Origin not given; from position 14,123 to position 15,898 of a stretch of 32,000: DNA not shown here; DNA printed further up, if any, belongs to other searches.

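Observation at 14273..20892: Near-autonomous type II fatty-acyl elongation operon ending in a lipid A-type acyltransferase (acpXL-lpxXL-like synteny)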

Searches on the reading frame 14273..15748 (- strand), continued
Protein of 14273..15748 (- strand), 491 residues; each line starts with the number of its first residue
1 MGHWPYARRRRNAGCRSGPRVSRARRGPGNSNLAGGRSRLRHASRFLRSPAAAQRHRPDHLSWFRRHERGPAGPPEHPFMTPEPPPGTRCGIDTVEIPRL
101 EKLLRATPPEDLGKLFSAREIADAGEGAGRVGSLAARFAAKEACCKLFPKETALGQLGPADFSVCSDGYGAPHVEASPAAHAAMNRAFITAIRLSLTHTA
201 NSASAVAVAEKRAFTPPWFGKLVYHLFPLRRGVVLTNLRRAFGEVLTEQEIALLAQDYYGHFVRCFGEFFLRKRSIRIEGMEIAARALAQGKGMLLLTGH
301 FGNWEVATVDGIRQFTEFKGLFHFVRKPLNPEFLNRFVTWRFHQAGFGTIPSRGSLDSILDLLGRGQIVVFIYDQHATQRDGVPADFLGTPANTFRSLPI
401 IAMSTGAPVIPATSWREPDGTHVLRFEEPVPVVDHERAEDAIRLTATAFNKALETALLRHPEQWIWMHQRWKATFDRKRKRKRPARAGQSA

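Call 9: find_encoding_contigs(protein=P0002, flank=10000, max_places=2)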
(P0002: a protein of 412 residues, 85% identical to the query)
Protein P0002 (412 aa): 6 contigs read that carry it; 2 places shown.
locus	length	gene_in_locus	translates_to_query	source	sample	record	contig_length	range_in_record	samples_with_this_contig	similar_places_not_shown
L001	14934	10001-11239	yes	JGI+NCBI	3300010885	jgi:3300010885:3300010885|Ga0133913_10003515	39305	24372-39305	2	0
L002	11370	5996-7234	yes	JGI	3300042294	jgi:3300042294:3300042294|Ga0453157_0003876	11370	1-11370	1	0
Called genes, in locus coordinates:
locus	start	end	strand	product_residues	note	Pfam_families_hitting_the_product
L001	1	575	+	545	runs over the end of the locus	PF01523:PmbA_TldD_1st, PF19289:PmbA_TldD_3rd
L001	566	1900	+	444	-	PF19290:PmbA_TldD_2nd, PF19289:PmbA_TldD_3rd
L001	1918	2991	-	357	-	PF06283:ThuA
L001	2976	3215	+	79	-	-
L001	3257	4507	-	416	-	-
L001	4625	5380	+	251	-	PF00106:adh_short, PF08659:KR, PF23441:SDR, PF13561:adh_short_C2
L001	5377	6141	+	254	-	PF23441:SDR (weak), PF00106:adh_short, PF01370:Epimerase, PF08659:KR, PF13561:adh_short_C2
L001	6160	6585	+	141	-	PF00550:PP-binding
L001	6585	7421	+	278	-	PF07977:FabA (weak), PF22818:ApeI-like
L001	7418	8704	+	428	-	PF00109:ketoacyl-synt, PF02801:Ketoacyl-synt_C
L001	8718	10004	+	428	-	PF00109:ketoacyl-synt, PF02801:Ketoacyl-synt_C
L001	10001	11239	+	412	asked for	PF01648:ACPS, PF03279:Lip_A_acyltrans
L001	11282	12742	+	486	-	PF01266:DAO (weak), PF01593:Amino_oxidase, PF13450:NAD_binding_8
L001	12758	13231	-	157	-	PF00578:AhpC-TSA, PF08534:Redoxin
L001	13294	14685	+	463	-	PF00071:Ras (faint), PF00350:Dynamin_N (faint), PF01926:MMR_HSR1, PF02421:FeoB_N, PF00009:GTP_EFTU, PF02421:FeoB_N, PF01926:MMR_HSR1, PF14714:KH_dom-like, +5 more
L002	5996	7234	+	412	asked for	PF01648:ACPS, PF03279:Lip_A_acyltrans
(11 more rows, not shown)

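Call 11: find_related_loci(query=A1, collection=genome_contigs, flank=10000)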
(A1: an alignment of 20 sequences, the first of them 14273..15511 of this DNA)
Query A1 (412 aa) in genome_contigs; peptide patterns used: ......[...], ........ (x = any residue, [..] = any of these).
428 stretches matched a pattern; 370 encode a relative of the query (tblastn E <= 1e-3); the best 80 are kept; 80 distinct loci.
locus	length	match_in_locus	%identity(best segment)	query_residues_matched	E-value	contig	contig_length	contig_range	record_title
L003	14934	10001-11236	85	1-412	0e+0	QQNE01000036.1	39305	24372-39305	MAG: Verrucomicrobia bacterium isolate V1-115 Ga0133913_10003515, whole genome shotgun sequence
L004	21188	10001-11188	88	1-396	0e+0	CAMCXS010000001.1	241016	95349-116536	MAG: Akkermansia muciniphila isolate MiE-14oct19-53 genome assembly, contig: MiE-14oct19-C29, whole genome shotgun seque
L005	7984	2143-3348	71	1-394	0e+0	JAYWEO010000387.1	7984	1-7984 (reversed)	MAG: Prosthecobacter sp. isolate GL98_DN_concoct_155 GL98_DN_concoct_155_386, whole genome shotgun sequence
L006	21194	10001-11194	71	4-393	0e+0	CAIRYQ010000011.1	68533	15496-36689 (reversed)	MAG: uncultured Spartobacteria bacterium isolate Umea3_bin-0475 genome assembly, contig: bin-0475:011/129, whole genome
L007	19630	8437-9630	72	4-393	0e+0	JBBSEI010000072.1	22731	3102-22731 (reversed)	MAG: Chthoniobacterales bacterium isolate LS1_sbin.4 LS1_sbin.4_K_1033935_L_22731_cov_21.7874, whole genome shotgun sequ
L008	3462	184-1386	71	1-393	0e+0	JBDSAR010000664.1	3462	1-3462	MAG: Chthoniobacteraceae bacterium isolate cluster1_bin.114 k127_8842019, whole genome shotgun sequence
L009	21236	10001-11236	69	4-407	0e+0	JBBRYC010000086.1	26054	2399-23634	MAG: Chthoniobacterales bacterium isolate La5_metabat2.013 La5_metabat2.013_K_368148_L_26054_cov_14.9881, whole genome s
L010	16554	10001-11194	71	4-393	0e+0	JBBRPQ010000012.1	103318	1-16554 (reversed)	MAG: Chthoniobacterales bacterium isolate La1_metabat2.450 LA1C_B2.450_k141_2208196L_103318_cov_24.7848, whole genome sh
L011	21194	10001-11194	71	4-393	1e-180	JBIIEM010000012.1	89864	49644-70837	MAG: Chthoniobacteraceae bacterium isolate ME2000-10-10pf_3300042337_group1_bin102 Rohwer_bin2538_scaffold_121_c1, whole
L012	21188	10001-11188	69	6-393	4e-178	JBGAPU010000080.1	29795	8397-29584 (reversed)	MAG: Chthoniobacteraceae bacterium isolate MAG_MBR_H10.99 MBRH10-99_opera_contig_5449, whole genome shotgun sequence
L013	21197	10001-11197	68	3-393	8e-177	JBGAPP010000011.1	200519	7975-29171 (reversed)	MAG: Chthoniobacteraceae bacterium isolate MAG_AAO_H10.22 AAOH10-22_opera_contig_334, whole genome shotgun sequence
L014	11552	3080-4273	72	4-393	6e-175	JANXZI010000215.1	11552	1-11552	MAG: Spartobacteria bacterium isolate GL140_4_metabat_3 GL140_4_k141_3006659, whole genome shotgun sequence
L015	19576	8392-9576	63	7-393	5e-169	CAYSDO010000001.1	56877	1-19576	MAG TPA_asm: uncultured Bifidobacterium sp. isolate binchicken_co118_346 genome assembly, contig: NODE_467_length_56877_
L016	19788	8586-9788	62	1-393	7e-167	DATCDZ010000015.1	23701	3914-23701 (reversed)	MAG TPA_asm: Verrucomicrobiia bacterium isolate SMAG_U7740 k141_117045, whole genome shotgun sequence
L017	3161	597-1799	62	1-393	2e-174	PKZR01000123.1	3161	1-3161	MAG: Limisphaerales bacterium isolate bog_1421 73.20111000_S3M.12_contig_77850, whole genome shotgun sequence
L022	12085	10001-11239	59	1-406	1e-160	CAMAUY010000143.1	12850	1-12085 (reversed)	MAG: Akkermansia muciniphila isolate AH-24oct19-145 genome assembly, contig: AH-24oct19-C11325, whole genome shotgun seq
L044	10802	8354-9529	58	10-393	1e-149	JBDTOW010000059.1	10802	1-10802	MAG: Verrucomicrobiota bacterium isolate cluster3_bin.183 NODE_27381_length_10802_cov_4.540058, whole genome shotgun seq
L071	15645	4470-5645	55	10-393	4e-140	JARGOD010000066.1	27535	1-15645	MAG: Verrucomicrobiales bacterium isolate bin_ce_oilr1.025 NODE_1117_length_27535_cov_8.493231, whole genome shotgun seq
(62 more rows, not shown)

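Call 16: search_protein_families(library=pfam, proteins=[L016:1866-3152:+, L022:2787-3887:+, L044:2175-2867:+, L071:5651-6343:-], max_evalue=1)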
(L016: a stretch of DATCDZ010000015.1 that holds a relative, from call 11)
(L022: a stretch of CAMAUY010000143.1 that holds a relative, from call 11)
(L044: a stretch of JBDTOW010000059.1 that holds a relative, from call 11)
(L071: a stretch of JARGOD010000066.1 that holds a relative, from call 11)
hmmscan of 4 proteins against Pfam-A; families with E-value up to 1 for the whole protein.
L016:1866-3152:+ (428 aa): 2 families
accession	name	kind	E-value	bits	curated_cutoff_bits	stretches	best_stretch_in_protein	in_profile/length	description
PF00668.25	Condensation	-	4e-12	46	30.6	1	19-421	25-429/456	Condensation domain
PF22947.2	ULD_3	-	0.052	14.1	27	1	281-313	16-48/115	Leucine--tRNA ligase, ubiquitin-like domain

L022:2787-3887:+ (366 aa): 0 families

L044:2175-2867:+ (230 aa): 3 families
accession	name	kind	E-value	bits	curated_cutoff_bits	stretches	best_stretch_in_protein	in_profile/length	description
PF04191.18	PEMT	-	1.5e-12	48.3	25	1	91-184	4-100/105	Phospholipid methyltransferase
PF04140.19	ICMT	-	5.2e-12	46.5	24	1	94-182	2-93/95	Isoprenylcysteine carboxyl methyltransferase (ICMT) family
PF06966.17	DUF1295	-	0.059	13.3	20.4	1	124-169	152-205/235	Protein of unknown function (DUF1295)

L071:5651-6343:- (230 aa): 8 families
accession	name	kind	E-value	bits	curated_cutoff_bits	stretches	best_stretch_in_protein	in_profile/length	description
PF00132.30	Hexapep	-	2.6e-16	59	27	3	81-112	2-33/36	Bacterial transferase hexapeptide (six repeats)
PF25084.1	LbH_EIF2B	-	1.3e-13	51.3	54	2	63-162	4-102/105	EIF2B subunit epsilon LbH domain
PF24894.1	Hexapep_GlmU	-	0.00012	22.5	23.3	1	99-161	19-79/104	GlmU-like, C-terminal hexapeptide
PF14602.12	Hexapep_2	-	0.00016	21.7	27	2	176-202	2-26/34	Hexapeptide repeat of succinyl-transferase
PF25087.1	GMPPB_C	-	0.00097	19.3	39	1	62-126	4-67/110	GMPPB C-terminal domain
PF25247.1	LbH_GLGC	-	0.0059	17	27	0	62-106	15-57/135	GLGC left-handed parallel beta-helix domain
PF07959.18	Fucose_pyrophosphorylase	-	0.039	13.3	34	0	115-160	289-336/418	Fucose pyrophosphorylase domain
PF16314.11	DUF4954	-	0.15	11.1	26.2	1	83-125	231-272/433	Domain of unknown function (DUF4954)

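Call 19: search_solved_structures(query=window:14273-15511:-, max_evalue=0.01, show_alignments=2)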
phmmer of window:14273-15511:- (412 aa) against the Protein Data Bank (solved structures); distinct sequences matched with E-value up to 0.01: 22.
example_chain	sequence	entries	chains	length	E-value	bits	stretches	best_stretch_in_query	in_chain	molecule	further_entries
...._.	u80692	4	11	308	1.7e-10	43.4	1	207-402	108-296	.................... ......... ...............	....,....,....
7ojt_A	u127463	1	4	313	1.8e-10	43.3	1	207-402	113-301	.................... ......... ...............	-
5kn7_B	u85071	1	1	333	2.1e-10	43.1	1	179-395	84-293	Lipid A biosynthesis lauroyl acyltransferase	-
5oce_A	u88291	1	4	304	2.5e-10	42.8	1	207-401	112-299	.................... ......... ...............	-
5knk_B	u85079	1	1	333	1.3e-09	40.4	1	179-395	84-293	Lipid A biosynthesis lauroyl acyltransferase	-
2wdy_A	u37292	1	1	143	1.4e-08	37.1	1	11-131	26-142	HOLO-[ACYL-CARRIER-PROTEIN] SYNTHASE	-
2jbz_A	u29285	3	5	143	1.4e-08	37.1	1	11-131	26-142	HOLO-[ACYL-CARRIER-PROTEIN] SYNTHASE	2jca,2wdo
2wds_A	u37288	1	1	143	4.4e-07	32.1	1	11-131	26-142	HOLO-[ACYL-CARRIER-PROTEIN] SYNTHASE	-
3gwm_A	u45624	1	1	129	2.4e-06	29.7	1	11-132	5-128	Holo-[acyl-carrier-protein] synthase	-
7w58_A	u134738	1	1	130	2.4e-06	29.7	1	11-132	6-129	4'-phosphopantetheinyl transferase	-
4hc6_A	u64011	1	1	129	4.1e-06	29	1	11-131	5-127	Holo-[acyl-carrier-protein] synthase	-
3ne1_A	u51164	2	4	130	6.6e-06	28.3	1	11-131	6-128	Holo-[acyl-carrier-protein] synthase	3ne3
3h7q_A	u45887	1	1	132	6.7e-06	28.2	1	11-131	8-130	Holo-[acyl-carrier-protein] synthase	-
3hqj_A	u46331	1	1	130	1.5e-05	27.1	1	11-131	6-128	Holo-[acyl-carrier-protein] synthase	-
3qmn_A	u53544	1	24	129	5.7e-05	25.2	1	11-133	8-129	Holo-[acyl-carrier-protein] synthase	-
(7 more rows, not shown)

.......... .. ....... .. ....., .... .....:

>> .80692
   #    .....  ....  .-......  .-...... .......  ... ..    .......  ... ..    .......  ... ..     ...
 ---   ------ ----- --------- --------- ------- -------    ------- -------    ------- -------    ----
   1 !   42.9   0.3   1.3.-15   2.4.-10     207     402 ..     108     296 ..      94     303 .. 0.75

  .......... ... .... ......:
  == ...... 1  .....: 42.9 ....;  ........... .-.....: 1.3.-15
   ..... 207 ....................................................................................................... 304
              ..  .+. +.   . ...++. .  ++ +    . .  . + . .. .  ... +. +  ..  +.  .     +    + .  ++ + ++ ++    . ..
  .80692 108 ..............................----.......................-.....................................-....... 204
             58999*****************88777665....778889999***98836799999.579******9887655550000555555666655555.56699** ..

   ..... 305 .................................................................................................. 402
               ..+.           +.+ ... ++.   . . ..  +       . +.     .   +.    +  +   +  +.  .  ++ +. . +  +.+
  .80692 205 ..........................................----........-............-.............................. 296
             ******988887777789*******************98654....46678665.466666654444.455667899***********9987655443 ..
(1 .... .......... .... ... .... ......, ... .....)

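Call 38: search_protein_representatives(protein=window:14273-15511:-)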
Query: 412 residues. Proteins with E-value up to 0.001 (for the whole library): 13509; up to 1e-10: 5530; up to 1e-30: 165. The best 150 are listed.
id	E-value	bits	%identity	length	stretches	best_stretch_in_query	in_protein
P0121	9.3e-120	416.5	50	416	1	9-395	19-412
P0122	6.0e-101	354.5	50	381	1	22-394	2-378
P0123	5.8e-96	338.1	46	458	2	124-398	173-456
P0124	4.4e-90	318.7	45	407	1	24-393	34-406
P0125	6.0e-90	318.3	59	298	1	136-395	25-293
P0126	1.5e-78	280.8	52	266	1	154-410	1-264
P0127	2.1e-77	277.0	52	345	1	6-287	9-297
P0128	5.3e-71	255.9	54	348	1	97-339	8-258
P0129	7.7e-71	255.4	46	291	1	134-394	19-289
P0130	1.6e-69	251.0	44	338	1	135-395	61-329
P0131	5.8e-69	249.2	54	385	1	6-248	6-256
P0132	2.4e-66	240.6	74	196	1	21-175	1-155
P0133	1.8e-62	227.8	45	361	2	9-152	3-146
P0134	4.5e-62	226.5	43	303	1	135-399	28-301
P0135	3.8e-60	220.1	34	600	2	139-394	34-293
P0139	3.5e-57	210.4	43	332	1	137-403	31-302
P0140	7.0e-57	209.4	39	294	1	134-405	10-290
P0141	1.0e-56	208.8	30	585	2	140-401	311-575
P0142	1.7e-56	208.1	39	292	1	135-395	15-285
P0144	1.9e-55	204.7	41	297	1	137-397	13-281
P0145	2.4e-55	204.3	40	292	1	136-395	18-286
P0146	4.1e-55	203.6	40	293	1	132-401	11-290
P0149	1.8e-52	194.8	38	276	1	139-394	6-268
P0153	1.2e-50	188.9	37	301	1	141-400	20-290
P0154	3.7e-50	187.2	39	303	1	138-394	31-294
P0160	6.1e-47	176.6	37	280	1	137-393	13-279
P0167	8.8e-44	166.2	36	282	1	140-395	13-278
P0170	4.0e-43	164.1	35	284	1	138-393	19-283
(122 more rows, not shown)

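Call 39: list_cluster_members(proteins=[P0121, P0123, P0124, P0129, P0130, P0134, P0135, P0139, P0141, P0140])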
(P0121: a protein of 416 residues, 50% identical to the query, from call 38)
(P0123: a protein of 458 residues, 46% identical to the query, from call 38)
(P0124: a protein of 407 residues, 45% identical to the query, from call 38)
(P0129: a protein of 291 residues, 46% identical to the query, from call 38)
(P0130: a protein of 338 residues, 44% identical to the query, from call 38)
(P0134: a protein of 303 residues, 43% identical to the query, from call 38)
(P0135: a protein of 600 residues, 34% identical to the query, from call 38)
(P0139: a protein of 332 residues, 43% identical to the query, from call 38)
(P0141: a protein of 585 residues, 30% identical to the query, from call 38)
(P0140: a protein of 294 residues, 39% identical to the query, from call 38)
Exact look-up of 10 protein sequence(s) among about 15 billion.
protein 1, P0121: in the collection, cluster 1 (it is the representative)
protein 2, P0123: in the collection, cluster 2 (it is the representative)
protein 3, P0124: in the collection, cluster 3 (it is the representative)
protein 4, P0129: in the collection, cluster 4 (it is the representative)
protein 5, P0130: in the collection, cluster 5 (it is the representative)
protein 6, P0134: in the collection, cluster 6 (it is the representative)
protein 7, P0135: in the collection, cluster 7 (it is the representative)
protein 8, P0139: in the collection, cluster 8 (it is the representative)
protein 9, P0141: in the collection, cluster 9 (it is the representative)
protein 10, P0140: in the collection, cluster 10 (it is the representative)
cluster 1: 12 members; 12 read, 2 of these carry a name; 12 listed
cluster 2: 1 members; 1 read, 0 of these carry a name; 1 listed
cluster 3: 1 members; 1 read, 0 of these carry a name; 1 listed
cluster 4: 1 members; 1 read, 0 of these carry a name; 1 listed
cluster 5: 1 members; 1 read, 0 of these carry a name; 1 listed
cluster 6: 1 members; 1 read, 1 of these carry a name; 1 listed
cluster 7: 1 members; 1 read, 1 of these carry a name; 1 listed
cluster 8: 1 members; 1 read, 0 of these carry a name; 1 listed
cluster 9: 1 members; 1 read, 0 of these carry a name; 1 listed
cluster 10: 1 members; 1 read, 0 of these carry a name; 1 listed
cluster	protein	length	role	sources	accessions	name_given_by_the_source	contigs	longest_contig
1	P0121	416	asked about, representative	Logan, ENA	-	-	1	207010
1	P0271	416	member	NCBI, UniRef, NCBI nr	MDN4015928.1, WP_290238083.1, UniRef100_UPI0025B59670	LpxL/LpxP family acyltransferase [Zwartia panacis] | LpxL/LpxP family acyltransferase n=1 Tax=Zwartia panacis TaxID=2683345 RepID=UPI0025B59670 | 4'-phosphopantetheinyl transferase superfamily protein [Zwartia panacis]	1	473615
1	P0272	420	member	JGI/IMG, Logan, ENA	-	KDO2-lipid IV(A) lauroyltransferase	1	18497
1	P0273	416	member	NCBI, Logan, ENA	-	-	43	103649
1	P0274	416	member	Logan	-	-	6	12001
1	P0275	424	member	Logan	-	-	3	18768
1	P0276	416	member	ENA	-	-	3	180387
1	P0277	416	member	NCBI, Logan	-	-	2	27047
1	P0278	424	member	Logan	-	-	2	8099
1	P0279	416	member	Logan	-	-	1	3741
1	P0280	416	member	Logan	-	-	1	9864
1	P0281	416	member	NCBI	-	-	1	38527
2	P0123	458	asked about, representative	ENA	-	-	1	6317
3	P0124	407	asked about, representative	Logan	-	-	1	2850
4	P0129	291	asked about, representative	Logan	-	-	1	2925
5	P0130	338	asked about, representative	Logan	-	-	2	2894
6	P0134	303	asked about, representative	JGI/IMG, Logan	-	KDO2-lipid IV(A) lauroyltransferase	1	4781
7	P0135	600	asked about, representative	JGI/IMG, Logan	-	KDO2-lipid IV(A) lauroyltransferase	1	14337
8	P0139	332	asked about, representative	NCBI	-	-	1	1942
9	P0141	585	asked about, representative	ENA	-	-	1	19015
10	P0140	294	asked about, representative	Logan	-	-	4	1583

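Call 40: find_encoding_contigs(protein=P0141, flank=8000, max_places=2)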
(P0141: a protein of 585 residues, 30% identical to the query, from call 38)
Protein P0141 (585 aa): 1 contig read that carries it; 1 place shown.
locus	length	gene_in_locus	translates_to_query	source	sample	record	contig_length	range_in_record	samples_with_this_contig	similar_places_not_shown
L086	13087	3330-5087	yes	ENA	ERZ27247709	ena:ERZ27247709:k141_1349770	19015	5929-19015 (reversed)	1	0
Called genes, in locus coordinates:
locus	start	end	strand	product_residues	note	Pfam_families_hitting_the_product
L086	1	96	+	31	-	?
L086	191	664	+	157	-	PF02620:YceD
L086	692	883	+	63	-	PF01783:Ribosomal_L32p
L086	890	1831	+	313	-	PF00698:Acyl_transf_1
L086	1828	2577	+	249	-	PF00106:adh_short, PF08659:KR, PF13561:adh_short_C2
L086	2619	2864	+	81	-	PF00550:PP-binding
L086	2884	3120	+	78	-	PF00550:PP-binding (weak)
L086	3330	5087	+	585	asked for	PF03279:Lip_A_acyltrans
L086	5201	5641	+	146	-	PF02502:LacAB_rpiB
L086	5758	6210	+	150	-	PF00383:dCMP_cyt_deam_1, PF14437:MafB19-deam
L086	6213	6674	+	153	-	PF22811:Zn_ribbon_NrdR, PF03477:ATP-cone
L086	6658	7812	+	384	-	PF00383:dCMP_cyt_deam_1, PF14437:MafB19-deam, PF01872:RibD_C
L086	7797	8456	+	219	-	PF00677:Lum_binding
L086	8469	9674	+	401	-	PF00926:DHBP_synthase, PF00925:GTP_cyclohydro2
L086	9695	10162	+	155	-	PF00885:DMRL_synthase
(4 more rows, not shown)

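Call 41: find_encoding_contigs(protein=P0135, flank=8000, max_places=2)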
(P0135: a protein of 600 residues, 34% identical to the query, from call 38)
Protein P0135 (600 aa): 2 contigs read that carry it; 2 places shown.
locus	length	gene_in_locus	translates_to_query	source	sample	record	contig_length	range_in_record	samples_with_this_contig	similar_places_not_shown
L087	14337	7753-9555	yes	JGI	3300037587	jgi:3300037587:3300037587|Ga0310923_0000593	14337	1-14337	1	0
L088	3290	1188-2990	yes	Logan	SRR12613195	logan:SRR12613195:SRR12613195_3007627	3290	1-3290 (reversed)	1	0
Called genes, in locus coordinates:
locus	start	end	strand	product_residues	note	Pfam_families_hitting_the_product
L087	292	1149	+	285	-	PF13365:Trypsin_2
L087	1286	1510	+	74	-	-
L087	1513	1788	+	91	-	PF05016:ParE_toxin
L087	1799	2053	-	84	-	PF13240:Zn_Ribbon_1 (weak)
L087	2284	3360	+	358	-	PF01075:Glyco_transf_9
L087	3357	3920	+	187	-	PF00702:Hydrolase (faint), PF13419:HAD_2 (faint), PF13242:Hydrolase_like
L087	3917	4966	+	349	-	PF01075:Glyco_transf_9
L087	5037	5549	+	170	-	PF01569:PAP2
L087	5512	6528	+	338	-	PF00535:Glycos_transf_2, PF10111:Glyco_tranf_2_2 (weak)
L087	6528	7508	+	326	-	PF03706:LPG_synthase_TM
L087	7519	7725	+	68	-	PF03966:Trm112p (weak)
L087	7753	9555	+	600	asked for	PF03279:Lip_A_acyltrans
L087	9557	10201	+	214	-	PF13489:Methyltransf_23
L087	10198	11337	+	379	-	PF13439:Glyco_transf_4, PF13579:Glyco_trans_4_4, PF00534:Glycos_transf_1, PF13692:Glyco_trans_1_4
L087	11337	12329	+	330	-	PF00534:Glycos_transf_1 (faint), PF13692:Glyco_trans_1_4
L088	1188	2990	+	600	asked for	PF03279:Lip_A_acyltrans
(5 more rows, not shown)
